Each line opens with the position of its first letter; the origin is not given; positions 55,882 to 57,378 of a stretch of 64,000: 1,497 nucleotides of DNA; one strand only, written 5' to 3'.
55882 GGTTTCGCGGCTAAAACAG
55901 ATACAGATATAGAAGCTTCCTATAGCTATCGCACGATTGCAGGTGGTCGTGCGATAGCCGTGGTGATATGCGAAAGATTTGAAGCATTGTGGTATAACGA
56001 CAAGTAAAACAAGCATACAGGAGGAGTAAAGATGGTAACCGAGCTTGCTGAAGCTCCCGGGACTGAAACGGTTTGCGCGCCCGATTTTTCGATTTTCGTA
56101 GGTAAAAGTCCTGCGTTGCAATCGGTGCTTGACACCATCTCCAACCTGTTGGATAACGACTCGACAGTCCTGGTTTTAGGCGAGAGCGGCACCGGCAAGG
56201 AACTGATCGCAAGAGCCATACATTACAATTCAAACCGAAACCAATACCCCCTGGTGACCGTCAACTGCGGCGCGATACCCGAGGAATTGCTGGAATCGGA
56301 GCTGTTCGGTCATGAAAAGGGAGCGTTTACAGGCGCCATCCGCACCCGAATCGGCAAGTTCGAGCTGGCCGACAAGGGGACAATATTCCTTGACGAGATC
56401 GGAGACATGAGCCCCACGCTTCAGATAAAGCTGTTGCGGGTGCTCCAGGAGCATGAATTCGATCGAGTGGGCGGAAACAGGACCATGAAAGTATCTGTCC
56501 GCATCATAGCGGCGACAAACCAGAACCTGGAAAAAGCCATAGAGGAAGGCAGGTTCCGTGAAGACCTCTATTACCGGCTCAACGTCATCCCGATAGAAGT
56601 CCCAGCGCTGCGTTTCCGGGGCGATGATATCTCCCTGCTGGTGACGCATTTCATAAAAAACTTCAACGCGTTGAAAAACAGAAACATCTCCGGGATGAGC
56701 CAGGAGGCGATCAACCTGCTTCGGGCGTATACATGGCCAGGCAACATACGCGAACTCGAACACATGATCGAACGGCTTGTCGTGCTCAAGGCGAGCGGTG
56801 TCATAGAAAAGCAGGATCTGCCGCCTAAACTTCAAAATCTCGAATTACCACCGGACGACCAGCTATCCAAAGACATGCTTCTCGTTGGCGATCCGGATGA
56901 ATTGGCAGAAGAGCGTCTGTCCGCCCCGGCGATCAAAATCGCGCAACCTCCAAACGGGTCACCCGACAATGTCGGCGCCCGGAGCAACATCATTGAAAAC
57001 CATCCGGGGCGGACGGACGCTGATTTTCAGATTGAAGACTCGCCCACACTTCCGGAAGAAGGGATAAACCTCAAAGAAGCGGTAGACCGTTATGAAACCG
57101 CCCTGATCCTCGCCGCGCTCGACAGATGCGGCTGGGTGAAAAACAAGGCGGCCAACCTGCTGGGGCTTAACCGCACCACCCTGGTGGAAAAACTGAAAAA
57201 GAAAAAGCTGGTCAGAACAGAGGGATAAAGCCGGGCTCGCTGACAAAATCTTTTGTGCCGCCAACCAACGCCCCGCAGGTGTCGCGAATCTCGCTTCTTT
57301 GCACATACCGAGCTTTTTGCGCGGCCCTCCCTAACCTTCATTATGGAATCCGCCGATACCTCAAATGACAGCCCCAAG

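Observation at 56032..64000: Regulatory island around the MglA module: domain-less sigma-54 activator, AMIN-like/TPR secreted protein, kinase and response regulator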

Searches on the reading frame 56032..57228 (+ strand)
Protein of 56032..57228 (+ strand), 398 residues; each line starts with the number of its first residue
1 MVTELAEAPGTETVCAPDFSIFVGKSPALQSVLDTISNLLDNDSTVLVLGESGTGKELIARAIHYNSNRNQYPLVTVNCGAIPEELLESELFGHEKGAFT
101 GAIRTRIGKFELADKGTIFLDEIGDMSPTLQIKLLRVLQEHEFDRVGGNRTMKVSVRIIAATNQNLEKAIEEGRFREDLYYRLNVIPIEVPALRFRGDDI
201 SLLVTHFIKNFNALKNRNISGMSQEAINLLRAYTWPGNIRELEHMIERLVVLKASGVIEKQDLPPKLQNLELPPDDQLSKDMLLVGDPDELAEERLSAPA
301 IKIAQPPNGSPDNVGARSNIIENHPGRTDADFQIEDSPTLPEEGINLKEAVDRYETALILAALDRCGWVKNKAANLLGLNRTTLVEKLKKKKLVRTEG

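Call 7: search_protein_families(library=pfam, proteins=[window:56032-57228:+], max_evalue=0.01)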
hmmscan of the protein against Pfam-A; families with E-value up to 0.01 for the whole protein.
window:56032-57228:+ (398 aa): 14 families
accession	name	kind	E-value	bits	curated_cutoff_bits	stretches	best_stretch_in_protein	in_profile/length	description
PF00158.32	Sigma54_activat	-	1.7e-74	249.5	20.2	1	23-189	2-168/168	Sigma-54 interaction domain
PF25601.1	AAA_lid_14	-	6.9e-26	90.3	27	1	194-270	1-77/87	AAA+ ATPase lid domain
PF14532.12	Sigma54_activ_2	-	6e-21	75.6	25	1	23-193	1-138/138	Sigma-54 interaction domain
PF02954.25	HTH_8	-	2.5e-13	50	22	1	354-390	5-41/42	Bacterial regulatory protein, Fis family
PF07728.20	AAA_5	-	2.3e-08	34.6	22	1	46-165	2-124/139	AAA domain (dynein-related subfamily)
PF00004.35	AAA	-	8.7e-07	29.9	21.2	1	46-180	1-128/131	ATPase family associated with various cellular activities (AAA)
PF07724.20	AAA_2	-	0.0001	22.9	27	1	44-174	4-135/166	AAA domain (Cdc48 subfamily)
PF18024.7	HTH_50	-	0.00019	21.5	27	1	345-390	2-46/50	Helix-turn-helix domain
PF00493.29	MCM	-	0.00043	19.9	23.3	1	42-166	56-175/224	MCM P-loop domain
PF20030.5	bpMoxR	-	0.0023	17.5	27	1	42-164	30-146/205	MoxR domain in the MoxR-vWA-beta-propeller ternary systems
PF01078.27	Mg_chelatase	-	0.0036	17.2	20.3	0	101-163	93-157/207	Magnesium chelatase, subunit ChlI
PF12775.13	AAA_7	-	0.0045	17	25.8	1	36-81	26-71/181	P-loop containing dynein motor region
PF20720.3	nSTAND3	-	0.0046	17.1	27.2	1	34-77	8-51/155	Novel STAND NTPase 3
PF13191.12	AAA_16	-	0.0073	17.2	32.6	0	22-82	2-63/167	AAA ATPase domain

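Call 43: find_homologous_proteins(query=window:56032-57228:+)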
Query window:56032-57228:+ (398 aa): 8000 proteins with E <= 0.001 among 8000 candidates; the best 120 are listed.
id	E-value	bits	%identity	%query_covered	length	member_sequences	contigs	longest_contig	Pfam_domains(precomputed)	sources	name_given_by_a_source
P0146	1.2e-259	879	100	100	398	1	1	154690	PF00158.33,PF25601.2,PF02954.26,PF00004.36,PF14532.13,PF07728.21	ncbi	-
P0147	3.2e-168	578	68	99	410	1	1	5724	PF00158.33,PF07724.21,PF25601.2,PF02954.26,PF18024.8,PF00493.30,PF00004.36,PF14532.13,PF07728.21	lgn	-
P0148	4.2e-168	578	67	99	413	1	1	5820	PF00158.33,PF25601.2,PF02954.26,PF18024.8,PF00493.30,PF00004.36,PF14532.13,PF07728.21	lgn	-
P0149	1.5e-166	573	67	97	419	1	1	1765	PF00158.33,PF25601.2,PF02954.26,PF14532.13,PF07728.21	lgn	-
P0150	6.8e-166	570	69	100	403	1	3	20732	PF00158.33,PF25601.2,PF02954.26,PF14532.13,PF07728.21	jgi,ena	-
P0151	1.3e-165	570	67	97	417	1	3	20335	PF00158.33,PF07724.21,PF25601.2,PF02954.26,PF14532.13,PF07728.21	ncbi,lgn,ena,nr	ncbi:MAG TPA: sigma-54-dependent Fis family transcriptional regulator [Nitrospirae bacterium]|nr:sig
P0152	2.2e-165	569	67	97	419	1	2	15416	PF00158.33,PF07724.21,PF25601.2,PF02954.26,PF00004.36,PF14532.13,PF07728.21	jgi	-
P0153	4.7e-165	568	66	97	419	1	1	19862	PF00158.33,PF07724.21,PF25601.2,PF02954.26,PF14532.13,PF07728.21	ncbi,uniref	ncbi:Response regulator of zinc sigma-54-dependent two-component system [hydrothermal vent metagenom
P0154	9.0e-164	563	66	97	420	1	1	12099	PF00158.33,PF07724.21,PF25601.2,PF02954.26,PF00004.36,PF14532.13,PF07728.21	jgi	-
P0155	1.2e-162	560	65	96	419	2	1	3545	PF00158.33,PF07724.21,PF25601.2,PF02954.26,PF00004.36,PF14532.13,PF07728.21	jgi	jgi:transcriptional regulator with GAF, ATPase, and Fis domain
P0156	6.7e-157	541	64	99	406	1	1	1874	PF00158.33,PF25601.2,PF02954.26,PF00004.36,PF14532.13,PF07728.21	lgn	-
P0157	9.5e-157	540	59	99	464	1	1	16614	PF00158.33,PF07724.21,PF25601.2,PF02954.26,PF00004.36,PF14532.13,PF07728.21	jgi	jgi:transcriptional regulator with GAF, ATPase, and Fis domain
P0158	2.4e-156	539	59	99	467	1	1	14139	PF00158.33,PF07724.21,PF25601.2,PF02954.26,PF00004.36,PF14532.13,PF07728.21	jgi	jgi:transcriptional regulator with GAF, ATPase, and Fis domain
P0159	5.9e-156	538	61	99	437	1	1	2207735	PF00158.33,PF07724.21,PF25601.2,PF02954.26,PF14532.13,PF07728.21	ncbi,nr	ncbi:MAG: sigma-54-dependent Fis family transcriptional regulator [Nitrospinae bacterium]|nr:sigma-5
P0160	7.5e-156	537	60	98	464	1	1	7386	PF00158.33,PF07724.21,PF25601.2,PF02954.26,PF00004.36,PF14532.13,PF07728.21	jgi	jgi:transcriptional regulator with GAF, ATPase, and Fis domain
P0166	5.1e-154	531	64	100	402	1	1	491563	PF00158.33,PF25601.2,PF02954.26,PF18024.8,PF14532.13,PF07728.21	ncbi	ncbi:MAG: sigma-54 interaction domain-containing protein [Candidatus Nitrospinota bacterium M3_3B_02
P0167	6.0e-153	528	62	94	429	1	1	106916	PF00158.33,PF25601.2,PF02954.26,PF14532.13,PF07728.21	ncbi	-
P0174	1.8e-147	510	64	98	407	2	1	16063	PF00158.33,PF25601.2,PF02954.26,PF14532.13,PF07728.21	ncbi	-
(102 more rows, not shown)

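Call 44: find_encoding_contigs(protein=P0150, flank=10000, max_places=2)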
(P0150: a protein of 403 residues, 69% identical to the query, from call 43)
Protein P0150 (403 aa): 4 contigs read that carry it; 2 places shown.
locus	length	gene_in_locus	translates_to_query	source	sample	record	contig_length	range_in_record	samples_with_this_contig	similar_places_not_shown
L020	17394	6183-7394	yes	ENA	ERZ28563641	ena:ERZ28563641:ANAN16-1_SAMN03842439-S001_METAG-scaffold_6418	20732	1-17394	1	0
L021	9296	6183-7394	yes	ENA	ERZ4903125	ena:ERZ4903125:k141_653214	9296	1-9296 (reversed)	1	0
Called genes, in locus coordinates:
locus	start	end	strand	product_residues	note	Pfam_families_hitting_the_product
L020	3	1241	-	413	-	?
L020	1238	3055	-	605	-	PF01336:tRNA_anti-codon, PF00152:tRNA-synt_2, PF02938:GAD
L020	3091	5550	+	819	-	PF13567:DUF4131, PF03772:Competence, PF00753:Lactamase_B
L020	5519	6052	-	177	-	PF00156:Pribosyltran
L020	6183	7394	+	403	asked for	PF00158:Sigma54_activat, PF14532:Sigma54_activ_2, PF07728:AAA_5 (weak), PF25601:AAA_lid_14, PF02954:HTH_8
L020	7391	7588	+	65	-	-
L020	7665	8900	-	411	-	PF03916:NrfD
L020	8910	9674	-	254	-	PF13187:Fer4_9 (faint), PF13247:Fer4_11, PF00037:Fer4 (weak), PF12797:Fer4_2 (weak), PF12837:Fer4_6 (weak), PF13237:Fer4_10 (weak), PF12838:Fer4_7 (weak)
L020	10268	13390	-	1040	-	PF00873:ACR_tran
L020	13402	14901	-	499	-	PF25917:BSH_RND (weak), PF25919:BSH_CusB, PF25973:BSH_CzcB, PF25869:3HB_CusB (weak), PF25954:Beta-barrel_RND_2, PF25967:RND-MFP_C (weak), PF25975:CzcB_C, PF25989:YknX_C (weak)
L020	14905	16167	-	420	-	PF02321:OEP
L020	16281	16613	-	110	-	-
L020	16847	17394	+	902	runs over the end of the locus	PF01590:GAF, PF13185:GAF_2, PF08448:PAS_4, PF00989:PAS, PF08447:PAS_3, PF08448:PAS_4, PF13426:PAS_9, PF00512:HisKA, +2 more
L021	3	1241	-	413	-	?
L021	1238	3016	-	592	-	PF01336:tRNA_anti-codon, PF00152:tRNA-synt_2, PF02938:GAD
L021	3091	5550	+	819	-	PF13567:DUF4131, PF03772:Competence, PF00753:Lactamase_B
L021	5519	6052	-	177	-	PF00156:Pribosyltran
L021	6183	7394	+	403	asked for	PF00158:Sigma54_activat, PF14532:Sigma54_activ_2, PF07728:AAA_5 (weak), PF25601:AAA_lid_14, PF02954:HTH_8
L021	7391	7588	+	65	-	-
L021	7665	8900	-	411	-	PF03916:NrfD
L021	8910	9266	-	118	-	PF00037:Fer4 (weak), PF13237:Fer4_10 (weak), PF13247:Fer4_11, PF12838:Fer4_7 (weak), PF13187:Fer4_9 (faint)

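Call 45: find_encoding_contigs(protein=P0159, flank=10000, max_places=1)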
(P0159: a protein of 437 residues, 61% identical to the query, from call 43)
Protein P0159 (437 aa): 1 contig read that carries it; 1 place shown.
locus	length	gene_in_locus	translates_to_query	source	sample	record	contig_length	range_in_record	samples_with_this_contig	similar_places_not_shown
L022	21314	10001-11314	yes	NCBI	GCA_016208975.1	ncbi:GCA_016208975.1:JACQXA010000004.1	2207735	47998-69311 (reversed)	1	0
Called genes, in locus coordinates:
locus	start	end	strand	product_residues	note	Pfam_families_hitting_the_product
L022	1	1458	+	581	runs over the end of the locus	PF14691:Fer4_20, PF01946:Thi4 (weak), PF07992:Pyr_redox_2, PF00890:FAD_binding_2 (weak), PF01266:DAO, PF12831:FAD_oxidored (weak), PF13450:NAD_binding_8, PF12838:Fer4_7, +7 more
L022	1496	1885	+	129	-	PF00571:CBS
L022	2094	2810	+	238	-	-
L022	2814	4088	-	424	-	-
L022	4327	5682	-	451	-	PF04519:Bactofilin, PF23914:TPR_CcmH_CycH (faint), PF14561:TPR_20 (faint), PF12895:ANAPC3 (faint), PF13424:TPR_12 (faint), PF14559:TPR_19 (weak), PF14559:TPR_19, PF07719:TPR_2 (weak), +11 more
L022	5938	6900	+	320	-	PF03255:ACCA, PF01039:Carboxyl_trans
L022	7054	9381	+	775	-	PF13567:DUF4131, PF03772:Competence, PF00753:Lactamase_B, PF12706:Lactamase_B_2 (weak)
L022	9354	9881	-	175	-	PF00156:Pribosyltran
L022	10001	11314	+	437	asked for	PF00158:Sigma54_activat, PF14532:Sigma54_activ_2, PF07724:AAA_2 (weak), PF07728:AAA_5 (weak), PF25601:AAA_lid_14, PF02954:HTH_8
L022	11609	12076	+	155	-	PF11969:DcpS_C (weak), PF01230:HIT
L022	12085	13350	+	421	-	PF00202:Aminotran_3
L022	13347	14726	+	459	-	PF04055:Radical_SAM, PF13353:Fer4_12 (weak)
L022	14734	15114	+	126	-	PF00190:Cupin_1 (weak), PF07883:Cupin_2, PF02311:AraC_binding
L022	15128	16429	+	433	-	PF02310:B12-binding, PF04055:Radical_SAM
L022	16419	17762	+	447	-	PF02310:B12-binding, PF04055:Radical_SAM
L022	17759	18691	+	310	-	PF04055:Radical_SAM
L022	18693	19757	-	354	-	PF01075:Glyco_transf_9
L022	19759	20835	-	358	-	PF01370:Epimerase, PF02719:Polysacc_synt_2 (weak), PF04321:RmlD_sub_bind, PF16363:GDP_Man_Dehyd, PF07993:NAD_binding_4 (weak)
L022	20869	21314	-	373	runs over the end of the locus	PF13524:Glyco_trans_1_2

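Call 46: find_encoding_contigs(protein=P0167, flank=10000, max_places=1)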
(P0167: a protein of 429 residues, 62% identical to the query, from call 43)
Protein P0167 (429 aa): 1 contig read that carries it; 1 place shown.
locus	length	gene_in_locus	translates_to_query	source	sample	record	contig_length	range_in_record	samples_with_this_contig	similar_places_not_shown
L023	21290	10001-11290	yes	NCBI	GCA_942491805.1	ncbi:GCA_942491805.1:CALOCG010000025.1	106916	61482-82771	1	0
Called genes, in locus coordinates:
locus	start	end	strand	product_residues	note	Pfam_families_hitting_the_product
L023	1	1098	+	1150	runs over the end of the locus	PF00580:UvrD-helicase, PF13245:AAA_19 (weak), PF13538:UvrD_C_2 (faint), PF13245:AAA_19 (weak), PF13361:UvrD_C, PF12705:PDDEXK_1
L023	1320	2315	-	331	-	-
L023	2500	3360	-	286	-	PF01145:Band_7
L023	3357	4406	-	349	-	PF01145:Band_7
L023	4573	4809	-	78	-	-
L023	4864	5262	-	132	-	-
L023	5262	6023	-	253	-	-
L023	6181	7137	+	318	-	PF03255:ACCA, PF01039:Carboxyl_trans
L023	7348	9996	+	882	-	PF13567:DUF4131, PF03772:Competence, PF00753:Lactamase_B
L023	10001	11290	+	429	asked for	PF00158:Sigma54_activat, PF14532:Sigma54_activ_2, PF07728:AAA_5, PF25601:AAA_lid_14, PF02954:HTH_8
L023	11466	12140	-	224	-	PF00271:Helicase_C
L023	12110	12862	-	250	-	PF00270:DEAD, PF04851:ResIII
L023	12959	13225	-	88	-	PF00076:RRM_1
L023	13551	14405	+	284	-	PF06629:MipA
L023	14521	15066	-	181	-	-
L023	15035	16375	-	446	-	PF00890:FAD_binding_2 (weak), PF01266:DAO (weak), PF01494:FAD_binding_3, PF03486:HI0933_like (weak), PF04820:Trp_halogenase, PF07992:Pyr_redox_2, PF12831:FAD_oxidored, PF04820:Trp_halogenase, +1 more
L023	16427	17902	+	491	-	PF02310:B12-binding (weak), PF04055:Radical_SAM (weak)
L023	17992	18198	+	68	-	-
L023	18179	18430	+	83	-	PF07927:HicA_toxin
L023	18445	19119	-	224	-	PF02698:DUF218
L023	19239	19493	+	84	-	PF00550:PP-binding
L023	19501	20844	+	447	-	PF00501:AMP-binding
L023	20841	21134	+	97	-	PF22818:ApeI-like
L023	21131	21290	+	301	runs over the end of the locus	PF03279:Lip_A_acyltrans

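Call 53: search_protein_families(library=ncbifam, proteins=[window:56032-57228:+], max_evalue=0.00001)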
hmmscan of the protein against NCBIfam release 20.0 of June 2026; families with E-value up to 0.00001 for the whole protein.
window:56032-57228:+ (398 aa): 25 families
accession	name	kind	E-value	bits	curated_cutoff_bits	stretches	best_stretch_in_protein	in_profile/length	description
TIGR01817.1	nifA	equivalog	1.6e-120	403.4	528.85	1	21-384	197-520/534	nif-specific transcriptional activator NifA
NF008469.0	PRK11361.1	equivalog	8e-108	361.1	714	1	23-269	146-392/461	acetoacetate metabolism transcriptional regulator AtoC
NF041552.1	TF_PrdR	equivalog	1.6e-107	360.3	795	1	17-269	264-516/577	sigma-54 dependent transcriptional regulator PrdR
TIGR01818.1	ntrC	equivalog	3.7e-104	349.1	558.6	1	20-269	134-383/463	nitrogen regulation protein NR(I)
NF003451.0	PRK05022.1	equivalog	2.2e-101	340.1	476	1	22-390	192-507/512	nitric oxide reductase transcriptional regulator NorR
TIGR02915.1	PEP_resp_reg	equivalog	2.4e-101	339.8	502.6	1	20-264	139-383/445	PEP-CTERM-box response regulator transcription factor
NF007689.0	PRK10365.1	equivalog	6.7e-98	328.3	760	1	11-272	131-391/441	sigma-54-dependent response regulator transcription factor ZraR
NF038308.1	RNA_repair_RtcR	equivalog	1.3e-95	321.3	650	1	21-387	181-512/530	RNA repair transcriptional activator RtcR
NF041906.1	V4R_TF_MobR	exception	1.1e-93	314.6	999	1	18-269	228-482/544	phenol degradation transcriptional regulator MobR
NF050807.1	TransRegFlbDCaul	equivalog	4.8e-93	312.5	750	1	17-262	115-360/454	sigma-54-dependent transcriptional regulator FlbD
NF011958.0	PRK15429.1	equivalog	2.7e-91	307.2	830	1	17-264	376-622/692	formate hydrogenlyase transcriptional activator FlhA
TIGR02974.1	phageshock_pspF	equivalog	5.1e-89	298.8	443.55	1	23-390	2-335/336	phage shock protein operon transcriptional activator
TIGR02329.1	propionate_PrpR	equivalog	4.5e-86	289.6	499.2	1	22-270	214-465/526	propionate catabolism operon regulatory protein PrpR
NF011953.0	PRK15424.1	equivalog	1.1e-83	281.6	703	1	21-255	220-467/538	propionate catabolism operon regulatory protein PrpR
NF008176.1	PRK10923.1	equivalog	1.5e-83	281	620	1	20-273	138-391/469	nitrogen regulation protein NR(I)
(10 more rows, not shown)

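Call 78: find_encoding_contigs(protein=P0174, flank=10000, max_places=1)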
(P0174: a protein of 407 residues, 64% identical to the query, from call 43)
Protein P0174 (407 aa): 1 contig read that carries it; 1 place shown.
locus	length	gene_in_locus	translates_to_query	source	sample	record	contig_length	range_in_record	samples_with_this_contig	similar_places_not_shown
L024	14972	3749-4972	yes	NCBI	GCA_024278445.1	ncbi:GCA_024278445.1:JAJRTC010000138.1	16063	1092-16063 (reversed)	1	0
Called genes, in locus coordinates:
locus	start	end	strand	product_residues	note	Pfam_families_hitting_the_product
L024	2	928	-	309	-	?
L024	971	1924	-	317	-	PF03255:ACCA, PF01039:Carboxyl_trans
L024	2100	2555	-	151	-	-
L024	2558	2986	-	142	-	PF00034:Cytochrom_C, PF13442:Cytochrome_CBB3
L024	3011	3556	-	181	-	PF00156:Pribosyltran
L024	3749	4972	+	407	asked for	PF00158:Sigma54_activat, PF14532:Sigma54_activ_2, PF07728:AAA_5, PF25601:AAA_lid_14, PF02954:HTH_8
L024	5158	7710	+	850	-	PF13525:YfiO (faint), PF09976:TPR_21 (faint), PF13174:TPR_6 (faint), PF00515:TPR_1 (faint), PF07719:TPR_2 (faint), PF13428:TPR_14 (faint), PF13432:TPR_16 (faint), PF14559:TPR_19 (faint), +1 more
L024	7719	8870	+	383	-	PF00512:HisKA, PF02518:HATPase_c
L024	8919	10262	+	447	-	PF00072:Response_reg, PF00004:AAA (faint), PF00158:Sigma54_activat, PF14532:Sigma54_activ_2, PF07728:AAA_5 (weak), PF25601:AAA_lid_14, PF02954:HTH_8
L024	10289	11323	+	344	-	PF02547:Queuosine_synth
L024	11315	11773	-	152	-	-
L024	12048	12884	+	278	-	PF02616:SMC_ScpA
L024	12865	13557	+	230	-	PF04079:SMC_ScpB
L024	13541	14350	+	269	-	PF01479:S4, PF00849:PseudoU_synth_2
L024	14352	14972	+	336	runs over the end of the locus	PF22700:MVD-like_N (faint), PF00288:GHMP_kinases_N, PF08544:GHMP_kinases_C (weak)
